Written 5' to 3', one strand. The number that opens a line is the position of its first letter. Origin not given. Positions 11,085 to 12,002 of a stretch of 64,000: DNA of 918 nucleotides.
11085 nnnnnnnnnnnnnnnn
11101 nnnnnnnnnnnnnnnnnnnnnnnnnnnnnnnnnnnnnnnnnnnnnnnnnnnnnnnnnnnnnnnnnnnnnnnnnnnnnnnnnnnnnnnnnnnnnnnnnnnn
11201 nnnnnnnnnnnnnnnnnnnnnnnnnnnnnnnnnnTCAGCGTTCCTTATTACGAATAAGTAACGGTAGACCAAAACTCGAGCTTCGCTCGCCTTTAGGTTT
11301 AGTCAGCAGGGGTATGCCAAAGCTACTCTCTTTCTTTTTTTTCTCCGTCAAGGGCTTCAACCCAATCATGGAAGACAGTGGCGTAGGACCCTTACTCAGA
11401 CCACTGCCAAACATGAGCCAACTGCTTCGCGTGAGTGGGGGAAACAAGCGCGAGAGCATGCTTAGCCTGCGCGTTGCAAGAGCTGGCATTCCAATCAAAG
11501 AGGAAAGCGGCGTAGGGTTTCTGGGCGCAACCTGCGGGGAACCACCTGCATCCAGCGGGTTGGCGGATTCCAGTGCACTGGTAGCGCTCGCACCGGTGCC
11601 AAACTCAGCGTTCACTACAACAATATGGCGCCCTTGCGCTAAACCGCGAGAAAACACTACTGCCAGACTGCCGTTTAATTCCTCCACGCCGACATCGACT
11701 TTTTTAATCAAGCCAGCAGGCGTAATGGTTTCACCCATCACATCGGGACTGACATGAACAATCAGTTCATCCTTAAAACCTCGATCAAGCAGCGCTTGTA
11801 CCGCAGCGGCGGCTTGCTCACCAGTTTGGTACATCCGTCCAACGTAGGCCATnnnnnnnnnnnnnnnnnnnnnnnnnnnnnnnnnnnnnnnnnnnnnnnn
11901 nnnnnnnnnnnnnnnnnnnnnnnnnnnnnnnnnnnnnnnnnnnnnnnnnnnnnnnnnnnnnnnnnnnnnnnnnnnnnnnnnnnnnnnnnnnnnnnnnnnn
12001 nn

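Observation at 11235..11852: Uncharacterised 205-aa repeat-motif protein embedded between pucA and pucC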

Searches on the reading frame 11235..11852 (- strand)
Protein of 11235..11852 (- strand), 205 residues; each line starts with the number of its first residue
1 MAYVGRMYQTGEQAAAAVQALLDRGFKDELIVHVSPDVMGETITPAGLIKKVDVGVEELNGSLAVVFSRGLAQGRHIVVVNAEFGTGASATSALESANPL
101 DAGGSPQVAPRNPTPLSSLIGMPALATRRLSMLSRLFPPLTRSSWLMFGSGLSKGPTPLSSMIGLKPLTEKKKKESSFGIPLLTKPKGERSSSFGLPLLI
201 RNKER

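Call 3: search_protein_families(library=pfam, proteins=[window:11235-11852:-], max_evalue=1)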
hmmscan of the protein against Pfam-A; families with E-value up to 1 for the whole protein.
window:11235-11852:- (205 aa): 1 family
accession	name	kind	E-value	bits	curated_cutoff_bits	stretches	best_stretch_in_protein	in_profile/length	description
PF14681.12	UPRTase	-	0.19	11.6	27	0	7-35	129-157/206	Uracil phosphoribosyltransferase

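Call 4: search_protein_families(library=ncbifam, proteins=[window:11235-11852:-], max_evalue=1)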
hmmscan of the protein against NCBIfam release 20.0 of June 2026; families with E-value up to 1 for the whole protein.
window:11235-11852:- (205 aa): 2 families
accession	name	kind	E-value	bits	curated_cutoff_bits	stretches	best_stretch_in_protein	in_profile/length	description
NF007132.1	PRK09578.1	equivalog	0.024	13.4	512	1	41-100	324-382/396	MexX/AxyX family multidrug efflux RND transporter periplasmic adaptor subunit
NF008052.0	PRK10786.1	equivalog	0.086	11.5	500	1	15-44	302-331/367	bifunctional diaminohydroxyphosphoribosylaminopyrimidine deaminase/5-amino-6-(5-phosphoribosylamino)uracil reductase RibD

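Call 5: find_homologous_proteins(query=window:11235-11852:-, max_evalue=0.001)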
Query window:11235-11852:- (205 aa): 40 proteins with E <= 0.001 among 922 candidates.
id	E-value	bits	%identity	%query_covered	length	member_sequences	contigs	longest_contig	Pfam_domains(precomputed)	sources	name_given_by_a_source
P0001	1.8e-125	434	100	100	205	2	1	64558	-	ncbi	ncbi:MAG: hypothetical protein AAGF57_00650 [Pseudomonadota bacterium]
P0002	1.0e-98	347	79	100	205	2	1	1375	-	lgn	-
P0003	8.8e-27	112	33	100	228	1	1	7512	-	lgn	-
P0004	1.1e-24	106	36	99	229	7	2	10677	-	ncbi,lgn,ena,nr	ncbi:MAG: hypothetical protein QNK03_19780 [Myxococcota bacterium]|nr:hypothetical protein [Myxococc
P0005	1.3e-23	102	38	96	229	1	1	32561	-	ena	-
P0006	4.9e-23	100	33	99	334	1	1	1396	-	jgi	jgi:hypothetical protein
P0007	9.0e-22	96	39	90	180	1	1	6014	-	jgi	-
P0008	3.4e-21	94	36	100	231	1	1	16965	-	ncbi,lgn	ncbi:MAG: hypothetical protein AAFO81_15050 [Pseudomonadota bacterium]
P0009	2.2e-20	92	35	99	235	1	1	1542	-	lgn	-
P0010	2.3e-18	85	34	71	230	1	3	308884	-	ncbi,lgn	-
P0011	2.3e-18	85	33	97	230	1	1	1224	-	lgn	-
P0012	6.8e-17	80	31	97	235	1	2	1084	-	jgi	jgi:hypothetical protein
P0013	3.9e-16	78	37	65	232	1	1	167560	-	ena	-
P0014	5.6e-16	77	31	97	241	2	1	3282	-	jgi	jgi:hypothetical protein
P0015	1.3e-15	76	33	97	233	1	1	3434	-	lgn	-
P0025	8.2e-12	64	34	97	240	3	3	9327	-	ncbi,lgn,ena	-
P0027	1.9e-11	62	33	74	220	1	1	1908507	-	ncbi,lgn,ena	-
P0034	1.0e-8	53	33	96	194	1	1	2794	-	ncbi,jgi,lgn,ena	jgi:hypothetical protein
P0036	4.3e-6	45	28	99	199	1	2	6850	-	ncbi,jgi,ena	-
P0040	6.5e-5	41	23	97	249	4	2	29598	-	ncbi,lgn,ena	-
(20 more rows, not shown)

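Call 7: find_encoding_contigs(protein=P0004, flank=6000, max_places=3)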
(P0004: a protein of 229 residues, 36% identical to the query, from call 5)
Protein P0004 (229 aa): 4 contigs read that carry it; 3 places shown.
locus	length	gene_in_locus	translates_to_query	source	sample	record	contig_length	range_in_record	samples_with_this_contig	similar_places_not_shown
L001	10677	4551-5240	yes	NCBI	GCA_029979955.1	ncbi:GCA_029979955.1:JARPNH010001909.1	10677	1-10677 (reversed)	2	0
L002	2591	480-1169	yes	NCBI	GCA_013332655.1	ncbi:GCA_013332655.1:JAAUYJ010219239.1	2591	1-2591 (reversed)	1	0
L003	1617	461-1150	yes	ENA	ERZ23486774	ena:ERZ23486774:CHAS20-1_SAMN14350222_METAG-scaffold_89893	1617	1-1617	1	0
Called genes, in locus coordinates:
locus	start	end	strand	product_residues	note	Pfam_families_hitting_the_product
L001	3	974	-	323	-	?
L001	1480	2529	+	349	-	PF01370:Epimerase, PF05368:NmrA, PF13460:NAD_binding_10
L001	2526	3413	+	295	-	PF00561:Abhydrolase_1, PF12697:Abhydrolase_6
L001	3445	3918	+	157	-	-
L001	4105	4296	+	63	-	PF00556:LHC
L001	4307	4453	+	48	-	PF00556:LHC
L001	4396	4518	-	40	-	-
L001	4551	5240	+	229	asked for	-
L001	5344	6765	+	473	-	PF07690:MFS_1, PF03209:PUCC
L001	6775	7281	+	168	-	PF01327:Pep_deformylase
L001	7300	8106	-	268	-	PF12291:DUF3623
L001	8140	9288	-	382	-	PF02276:CytoC_RC, PF22113:Mtrc-MtrF_II-IV_dom (faint), PF14522:Cytochrome_C7 (faint)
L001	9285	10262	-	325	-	PF00124:Photo_RC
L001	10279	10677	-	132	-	PF00124:Photo_RC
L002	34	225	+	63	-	PF00556:LHC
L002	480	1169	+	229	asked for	-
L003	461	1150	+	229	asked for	-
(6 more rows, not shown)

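Call 8: find_encoding_contigs(protein=P0005, flank=6000, max_places=3)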
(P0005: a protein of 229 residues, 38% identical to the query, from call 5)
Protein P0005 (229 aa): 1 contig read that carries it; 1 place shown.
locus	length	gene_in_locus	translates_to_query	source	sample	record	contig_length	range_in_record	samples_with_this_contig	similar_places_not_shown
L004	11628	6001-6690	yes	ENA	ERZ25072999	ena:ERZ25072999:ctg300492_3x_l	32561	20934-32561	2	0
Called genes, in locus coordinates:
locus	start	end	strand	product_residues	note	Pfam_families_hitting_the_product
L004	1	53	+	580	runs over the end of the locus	-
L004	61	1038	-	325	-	-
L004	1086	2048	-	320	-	PF00126:HTH_1, PF03466:LysR_substrate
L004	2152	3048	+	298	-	PF14499:DUF4437, PF12973:Cupin_7, PF07883:Cupin_2 (weak)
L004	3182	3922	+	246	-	-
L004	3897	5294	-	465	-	PF02720:DUF222, PF01844:HNH (weak)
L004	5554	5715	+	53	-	PF00556:LHC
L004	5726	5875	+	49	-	PF00556:LHC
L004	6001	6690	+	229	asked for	-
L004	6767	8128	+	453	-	PF07690:MFS_1, PF03209:PUCC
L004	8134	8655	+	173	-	PF01327:Pep_deformylase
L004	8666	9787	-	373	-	PF10340:Say1_Mug180 (weak), PF20434:BD-FAE, PF07859:Abhydrolase_3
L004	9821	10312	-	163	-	-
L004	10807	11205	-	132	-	-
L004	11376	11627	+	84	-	?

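Call 9: find_encoding_contigs(protein=P0008, flank=6000, max_places=3)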
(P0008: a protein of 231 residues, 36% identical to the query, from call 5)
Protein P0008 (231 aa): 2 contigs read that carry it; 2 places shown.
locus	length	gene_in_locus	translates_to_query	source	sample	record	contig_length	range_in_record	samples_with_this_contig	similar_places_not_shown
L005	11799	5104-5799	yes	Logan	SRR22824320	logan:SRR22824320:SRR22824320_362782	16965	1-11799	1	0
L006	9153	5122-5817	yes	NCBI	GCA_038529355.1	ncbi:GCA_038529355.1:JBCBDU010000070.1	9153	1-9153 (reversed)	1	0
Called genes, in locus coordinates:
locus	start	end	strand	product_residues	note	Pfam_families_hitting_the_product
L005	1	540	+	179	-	?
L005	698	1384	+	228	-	-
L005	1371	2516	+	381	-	PF01435:Peptidase_M48, PF13432:TPR_16 (faint)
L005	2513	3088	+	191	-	-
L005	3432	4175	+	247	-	PF06468:Spond_N (weak)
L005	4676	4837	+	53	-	PF00556:LHC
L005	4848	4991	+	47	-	PF00556:LHC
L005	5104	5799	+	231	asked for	-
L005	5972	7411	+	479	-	PF07690:MFS_1, PF03209:PUCC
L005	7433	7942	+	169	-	PF01327:Pep_deformylase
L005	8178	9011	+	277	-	PF21088:MS_channel_1st (weak), PF00924:MS_channel_2nd, PF21082:MS_channel_3rd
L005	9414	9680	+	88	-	PF13443:HTH_26, PF01381:HTH_3 (weak)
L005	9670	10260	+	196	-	-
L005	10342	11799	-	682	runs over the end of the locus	PF05787:PhoX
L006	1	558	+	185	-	?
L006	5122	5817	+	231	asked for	-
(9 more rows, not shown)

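Call 11: find_encoding_contigs(protein=P0027, flank=8000, max_places=2)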
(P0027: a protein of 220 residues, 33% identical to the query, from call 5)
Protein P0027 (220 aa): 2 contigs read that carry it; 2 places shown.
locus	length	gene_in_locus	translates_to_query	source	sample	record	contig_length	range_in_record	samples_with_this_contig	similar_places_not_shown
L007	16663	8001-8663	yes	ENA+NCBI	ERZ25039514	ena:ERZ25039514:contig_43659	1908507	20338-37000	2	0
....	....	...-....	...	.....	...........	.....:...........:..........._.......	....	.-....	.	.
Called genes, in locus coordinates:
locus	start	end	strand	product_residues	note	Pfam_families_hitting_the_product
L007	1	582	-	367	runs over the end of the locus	PF08100:Dimerisation, PF25213:HVO_A0261_N (faint), PF00891:Methyltransf_2, PF13489:Methyltransf_23 (weak), PF05175:MTS (weak), PF08242:Methyltransf_12, PF13649:Methyltransf_25 (weak)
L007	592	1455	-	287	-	PF00348:polyprenyl_synt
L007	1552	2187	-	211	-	PF00596:Aldolase_II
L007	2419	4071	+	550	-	PF08240:ADH_N, PF00107:ADH_zinc_N, PF00571:CBS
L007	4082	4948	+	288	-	PF03328:HpcH_HpaI, PF15617:C-C_Bond_Lyase (weak)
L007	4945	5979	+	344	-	PF01575:MaoC_dehydratas (faint)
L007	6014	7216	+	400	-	PF02515:CoA_transf_3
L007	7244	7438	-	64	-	-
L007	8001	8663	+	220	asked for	-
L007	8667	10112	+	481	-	PF07690:MFS_1, PF03209:PUCC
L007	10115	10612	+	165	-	PF01327:Pep_deformylase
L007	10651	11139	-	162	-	PF10027:DUF2269 (weak)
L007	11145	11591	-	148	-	PF00571:CBS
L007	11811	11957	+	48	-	-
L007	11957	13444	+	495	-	PF01940:DUF92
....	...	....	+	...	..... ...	-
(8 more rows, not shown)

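Call 12: find_encoding_contigs(protein=P0010, flank=8000, max_places=2)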
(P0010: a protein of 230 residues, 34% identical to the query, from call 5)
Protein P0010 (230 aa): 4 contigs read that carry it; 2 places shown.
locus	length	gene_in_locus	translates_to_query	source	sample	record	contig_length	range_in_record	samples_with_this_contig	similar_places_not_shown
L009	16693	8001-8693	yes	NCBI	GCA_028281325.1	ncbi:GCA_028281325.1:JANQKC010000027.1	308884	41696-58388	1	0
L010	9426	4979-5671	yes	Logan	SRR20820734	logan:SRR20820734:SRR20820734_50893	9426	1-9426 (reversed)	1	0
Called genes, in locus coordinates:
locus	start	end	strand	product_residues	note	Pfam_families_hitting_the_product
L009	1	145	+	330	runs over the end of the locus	PF00586:AIRS, PF02769:AIRS_C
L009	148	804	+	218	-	PF00551:Formyl_trans_N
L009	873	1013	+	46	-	-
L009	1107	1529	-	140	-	PF00334:NDK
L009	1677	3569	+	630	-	PF00005:ABC_tran, PF02463:SMC_N (faint), PF03193:RsgA_GTPase (faint), PF13555:AAA_29 (faint), PF12848:ABC_tran_Xtn, PF00005:ABC_tran, PF13304:AAA_21 (weak), PF16326:ABC_tran_CTD, +1 more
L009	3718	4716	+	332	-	PF00158:Sigma54_activat, PF14532:Sigma54_activ_2, PF01078:Mg_chelatase (faint), PF07728:AAA_5 (weak), PF25601:AAA_lid_14, PF02954:HTH_8 (weak)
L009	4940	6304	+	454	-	PF07287:AtuA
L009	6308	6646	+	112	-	PF14330:DUF4387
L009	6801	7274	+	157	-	PF03073:TspO_MBR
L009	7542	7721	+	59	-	PF00556:LHC (weak)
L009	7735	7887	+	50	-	PF00556:LHC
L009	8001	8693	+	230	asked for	-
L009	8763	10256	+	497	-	PF03209:PUCC, PF07690:MFS_1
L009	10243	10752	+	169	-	PF01327:Pep_deformylase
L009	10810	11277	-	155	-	PF01814:Hemerythrin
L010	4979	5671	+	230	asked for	-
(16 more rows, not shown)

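Call 13: find_encoding_contigs(protein=P0040, flank=8000, max_places=2)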
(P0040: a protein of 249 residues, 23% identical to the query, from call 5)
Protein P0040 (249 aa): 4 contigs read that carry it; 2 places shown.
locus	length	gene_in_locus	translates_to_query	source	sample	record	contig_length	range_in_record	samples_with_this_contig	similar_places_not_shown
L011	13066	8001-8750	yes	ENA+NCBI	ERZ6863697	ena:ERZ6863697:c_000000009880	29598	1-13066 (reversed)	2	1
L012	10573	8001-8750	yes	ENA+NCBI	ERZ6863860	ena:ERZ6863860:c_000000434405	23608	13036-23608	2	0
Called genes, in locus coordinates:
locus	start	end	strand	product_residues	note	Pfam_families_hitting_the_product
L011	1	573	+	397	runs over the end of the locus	PF00890:FAD_binding_2 (weak), PF01134:GIDA (weak), PF01266:DAO (weak), PF01494:FAD_binding_3 (weak), PF03486:HI0933_like (weak), PF07992:Pyr_redox_2, PF12831:FAD_oxidored (weak), PF13450:NAD_binding_8 (weak), +3 more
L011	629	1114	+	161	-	PF03073:TspO_MBR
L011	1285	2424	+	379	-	PF08100:Dimerisation, PF00891:Methyltransf_2, PF13489:Methyltransf_23, PF13649:Methyltransf_25 (weak)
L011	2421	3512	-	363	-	PF04422:FrhB_FdhB_N, PF04432:FrhB_FdhB_C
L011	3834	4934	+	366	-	PF08448:PAS_4 (faint), PF24820:Diguanyl_cycl_sensor (faint), PF13426:PAS_9 (faint), PF00989:PAS (faint), PF13188:PAS_8 (faint)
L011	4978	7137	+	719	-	PF08446:PAS_2, PF01590:GAF, PF00360:PHY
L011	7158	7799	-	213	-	PF01126:Heme_oxygenase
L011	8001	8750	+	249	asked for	-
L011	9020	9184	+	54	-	PF00556:LHC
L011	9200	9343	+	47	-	PF00556:LHC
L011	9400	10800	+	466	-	PF07690:MFS_1, PF03209:PUCC, PF07690:MFS_1 (weak)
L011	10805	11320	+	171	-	PF01327:Pep_deformylase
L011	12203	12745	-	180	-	PF05685:Uma2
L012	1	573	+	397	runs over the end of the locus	PF00890:FAD_binding_2 (weak), PF01134:GIDA (weak), PF01266:DAO (weak), PF01494:FAD_binding_3 (weak), PF03486:HI0933_like (weak), PF07992:Pyr_redox_2, PF12831:FAD_oxidored (weak), PF13450:NAD_binding_8 (weak), +3 more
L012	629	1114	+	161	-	PF03073:TspO_MBR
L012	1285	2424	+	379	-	PF08100:Dimerisation, PF00891:Methyltransf_2, PF13489:Methyltransf_23, PF13649:Methyltransf_25 (weak)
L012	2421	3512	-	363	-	PF04422:FrhB_FdhB_N, PF04432:FrhB_FdhB_C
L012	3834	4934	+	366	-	PF08448:PAS_4 (faint), PF24820:Diguanyl_cycl_sensor (faint), PF13426:PAS_9 (faint), PF00989:PAS (faint), PF13188:PAS_8 (faint)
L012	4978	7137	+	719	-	PF08446:PAS_2, PF01590:GAF, PF00360:PHY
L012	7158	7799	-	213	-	PF01126:Heme_oxygenase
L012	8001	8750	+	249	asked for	-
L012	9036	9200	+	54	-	PF00556:LHC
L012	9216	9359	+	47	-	PF00556:LHC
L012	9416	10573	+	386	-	?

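Call 14: search_protein_representatives(protein=window:11235-11852:-)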
Query: 205 residues. Proteins with E-value up to 0.001 (for the whole library): 458; up to 1e-10: 159; up to 1e-30: 4. The best 150 are listed.
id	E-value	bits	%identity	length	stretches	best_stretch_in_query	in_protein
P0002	3.3e-99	347.0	79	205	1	1-205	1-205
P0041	2.2e-44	168.1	45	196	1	7-201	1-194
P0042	5.0e-38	147.4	40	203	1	2-202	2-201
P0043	2.7e-34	135.2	40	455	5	111-199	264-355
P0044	1.8e-28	116.2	41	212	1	4-202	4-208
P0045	1.2e-27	113.5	42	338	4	112-201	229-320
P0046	3.3e-27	112.1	40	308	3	7-125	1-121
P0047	6.8e-27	111.1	40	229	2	4-184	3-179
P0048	1.5e-26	109.9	37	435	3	6-202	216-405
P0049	2.4e-25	106.0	43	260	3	5-202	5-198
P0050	4.5e-24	101.9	43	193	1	3-202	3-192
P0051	1.1e-23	100.7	43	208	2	58-187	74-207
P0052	1.3e-23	100.4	38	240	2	2-185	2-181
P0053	1.5e-23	100.2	42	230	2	5-184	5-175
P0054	2.0e-23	99.8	36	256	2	5-202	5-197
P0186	4.6e-11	59.4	30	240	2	4-201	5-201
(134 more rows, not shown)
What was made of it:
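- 159 50%-identity clusters at E<=1e-10 (call 14).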

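Call 26: predict_structure(alignment_id=A1)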
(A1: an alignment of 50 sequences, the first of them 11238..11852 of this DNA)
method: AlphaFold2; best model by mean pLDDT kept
length: 205 residues; sequences in the alignment: 50
mean_pLDDT: 75.0   pTM: 0.56
mean pLDDT of the five models: 75.0, 74.6, 73.7, 73.4, 72.2
residues with pLDDT >= 90: 85; 70-90: 24; 50-70: 77; < 50: 19
segments of 3 or more residues with pLDDT < 50: 150-153, 169-171, 190-193
pLDDT, mean of each block of 10 residues (from residue 1): 93 98 97 95 93 78 93 96 95 97 73 65 56 60 52 50 53 59 54 54 53
secondary structure, 60 per line:
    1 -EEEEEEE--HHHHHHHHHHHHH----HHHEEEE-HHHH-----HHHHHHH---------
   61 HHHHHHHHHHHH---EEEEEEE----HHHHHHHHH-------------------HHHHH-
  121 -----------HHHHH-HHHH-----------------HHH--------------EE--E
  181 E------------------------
elements in order: E2-8 H11-23 E31-34 H36-39 H45-51 H61-72 E76-82 H87-95 H115-119 H132-136 H138-141
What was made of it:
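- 11553..11852 (-): N-terminal globular domain, aa 1-100, YflT-like. AlphaFold2 pLDDT 93-98, topology b-a-b-a-a-a-b-a (call 26).
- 11238..11552 (-): Basic Ser/Pro/Leu-rich tail, aa 101-205, predicted disordered. pLDDT 50-65 (call 26).
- On Multivalent disordered scaffold (CsoS2/EPYC1-like, functional class): Tail pLDDT is 50-65 (call 26).
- Checked: AlphaFold2 gives pLDDT 93-98 for residues 1-100 and 50-65 for the tail (call 26).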

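Call 30: fold_search(model_id=the predicted structure, library=pdb)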
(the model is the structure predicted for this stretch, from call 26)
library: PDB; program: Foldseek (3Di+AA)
matches with E <= 10: 347; with E <= 0.001: 0
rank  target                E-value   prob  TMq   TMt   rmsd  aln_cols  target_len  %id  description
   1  3mhy_B                1.9e-01  0.82  0.27  0.46   9.1       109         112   14  A New PII Protein Structure (released 2010-06-09)
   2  2xul_C                2.2e-01  0.85  0.26  0.48   9.5       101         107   11  Structure of PII from Synechococcus elongatus in complex with 2- oxoglutarate at high 2-OG concentrations (released 2010-11-03)
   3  3ta1_C                2.8e-01  0.82  0.27  0.50   8.8       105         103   16  A. fulgidus GlnK3, MgADP complex (released 2011-10-26)
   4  4cnz_F                2.9e-01  0.87  0.27  0.50   7.8       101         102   13  Structure of PII signaling protein GlnZ from Azospirillum brasilense in complex with adenosine diphosphate (released 2014-05-28)
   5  4aff                  2.9e-01  0.80  0.25  0.45   9.9        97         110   11  High resolution structure of a PII mutant (I86N) protein in complex with ATP, MG and FLC (released 2012-02-01)
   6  3ta1_D                3.1e-01  0.72  0.27  0.45  11.1       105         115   18  A. fulgidus GlnK3, MgADP complex (released 2011-10-26)
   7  4c3k_A                3.5e-01  0.85  0.26  0.52   7.0       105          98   10  Structure of mixed PII-ADP complexes from S. elongatus (released 2014-02-12)
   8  4cnz_C                3.8e-01  0.84  0.26  0.51   8.0       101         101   14  Structure of PII signaling protein GlnZ from Azospirillum brasilense in complex with adenosine diphosphate (released 2014-05-28)
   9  2xzw_A                3.8e-01  0.77  0.25  0.46   9.6        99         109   12  STRUCTURE OF PII FROM SYNECHOCOCCUS ELONGATUS IN COMPLEX WITH 2- OXOGLUTARATE AT LOW 2-OG CONCENTRATIONS (released 2010-12-08)
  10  2xul_E                4.0e-01  0.75  0.25  0.46   9.6        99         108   12  Structure of PII from Synechococcus elongatus in complex with 2- oxoglutarate at high 2-OG concentrations (released 2010-11-03)
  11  4c3k_C                4.2e-01  0.80  0.28  0.54   9.8       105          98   10  Structure of mixed PII-ADP complexes from S. elongatus (released 2014-02-12)
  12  4cny                  4.5e-01  0.87  0.28  0.57   5.6       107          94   11  Structure of PII signaling protein GlnZ from Azospirillum brasilense (released 2014-05-28)
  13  3ta0_B                4.8e-01  0.84  0.25  0.51   7.5        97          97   16  A. fulgidus GlnK3, MgATP complex (released 2011-10-26)
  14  3ta0_C                4.8e-01  0.75  0.26  0.50   8.1       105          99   15  A. fulgidus GlnK3, MgATP complex (released 2011-10-26)
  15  3t9z_B                5.1e-01  0.82  0.26  0.52   7.5       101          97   17  A. fulgidus GlnK3, ligand-free (released 2011-10-26)
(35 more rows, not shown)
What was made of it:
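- Tried and rejected: The Foldseek top hits are all PII/GlnK, but E is 0.2-1 (call 30).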

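Call 32: find_related_loci(query=A3, collection=genome_contigs, flank=6000)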
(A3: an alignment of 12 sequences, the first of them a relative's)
Query A3 (230 aa) in genome_contigs; peptide patterns used: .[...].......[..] (x = any residue, [..] = any of these).
23 stretches matched a pattern; 20 encode a relative of the query (tblastn E <= 1e-3); 20 distinct loci.
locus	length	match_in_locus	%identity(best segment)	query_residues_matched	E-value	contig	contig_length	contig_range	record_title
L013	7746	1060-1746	44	1-226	2e-51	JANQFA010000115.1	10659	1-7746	MAG: Myxococcota bacterium isolate PL23a_bin.57 k99_3020402, whole genome shotgun sequence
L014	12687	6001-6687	46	1-230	9e-47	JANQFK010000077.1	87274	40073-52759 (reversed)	MAG: Myxococcota bacterium isolate PL23a_bin.83 k99_3769360, whole genome shotgun sequence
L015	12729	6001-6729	40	1-227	2e-44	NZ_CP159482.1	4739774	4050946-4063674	Algihabitans albus strain ac2 chromosome, complete genome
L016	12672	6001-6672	40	1-225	7e-44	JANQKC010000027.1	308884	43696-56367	MAG: Alphaproteobacteria bacterium isolate PL25a_bin.144 k99_5615992, whole genome shotgun sequence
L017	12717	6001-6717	42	1-227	5e-43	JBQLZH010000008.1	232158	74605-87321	MAG: Kiloniellales bacterium isolate bin_7 contig_8, whole genome shotgun sequence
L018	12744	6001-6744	39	1-227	1e-42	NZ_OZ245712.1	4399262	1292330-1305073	MAG: Algihabitans sp. isolate 17060fee-b3a7-40ed-b3ee-1277560e0bcf chromosome 1, complete sequence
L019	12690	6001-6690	39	1-229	8e-40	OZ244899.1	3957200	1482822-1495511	MAG: Alphaproteobacteria bacterium isolate 24d3793c-6b50-40cf-b56c-2e6914e210b4 genome assembly, chromosome: 1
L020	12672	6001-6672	36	1-225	5e-39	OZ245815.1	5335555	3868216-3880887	MAG: Alphaproteobacteria bacterium isolate 7f0d7cf2-30dd-46ca-8880-9cb867015a81 genome assembly, chromosome: 1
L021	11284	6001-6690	37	1-229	9e-39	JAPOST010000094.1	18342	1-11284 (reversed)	MAG: Rhodospirillaceae bacterium isolate CAR2_bin_5 NODE_1054_length_18342_cov_13.3898, whole genome shotgun sequence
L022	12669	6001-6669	44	1-226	2e-50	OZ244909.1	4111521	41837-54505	MAG: Gammaproteobacteria bacterium isolate 65a4ee37-1510-4f8e-b45e-f596b5c8a458 genome assembly, chromosome: 1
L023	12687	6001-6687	42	1-230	6e-35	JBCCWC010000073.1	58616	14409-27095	MAG: Myxococcota bacterium isolate P01_E01_bin.52 k141_555187_length_58616_cov_21.1340, whole genome shotgun sequence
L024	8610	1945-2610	38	1-224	2e-34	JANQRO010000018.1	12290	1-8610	MAG: Myxococcota bacterium isolate IP29b_bin.68 k99_2230211, whole genome shotgun sequence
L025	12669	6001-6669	37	2-230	2e-31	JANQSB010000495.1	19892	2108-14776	MAG: Myxococcota bacterium isolate IP29b_bin.86 k99_3124606, whole genome shotgun sequence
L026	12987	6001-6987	32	3-225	4e-30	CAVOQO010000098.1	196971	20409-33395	MAG: uncultured Gammaproteobacteria bacterium isolate MFD09779.bin.2.196 genome assembly, contig: contig_75688, whole ge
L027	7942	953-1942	35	3-226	1e-28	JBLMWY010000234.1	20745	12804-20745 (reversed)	MAG: Bdellovibrio bacteriovorus isolate MAG270 PRJNA957066_bin5_renamed_233, whole genome shotgun sequence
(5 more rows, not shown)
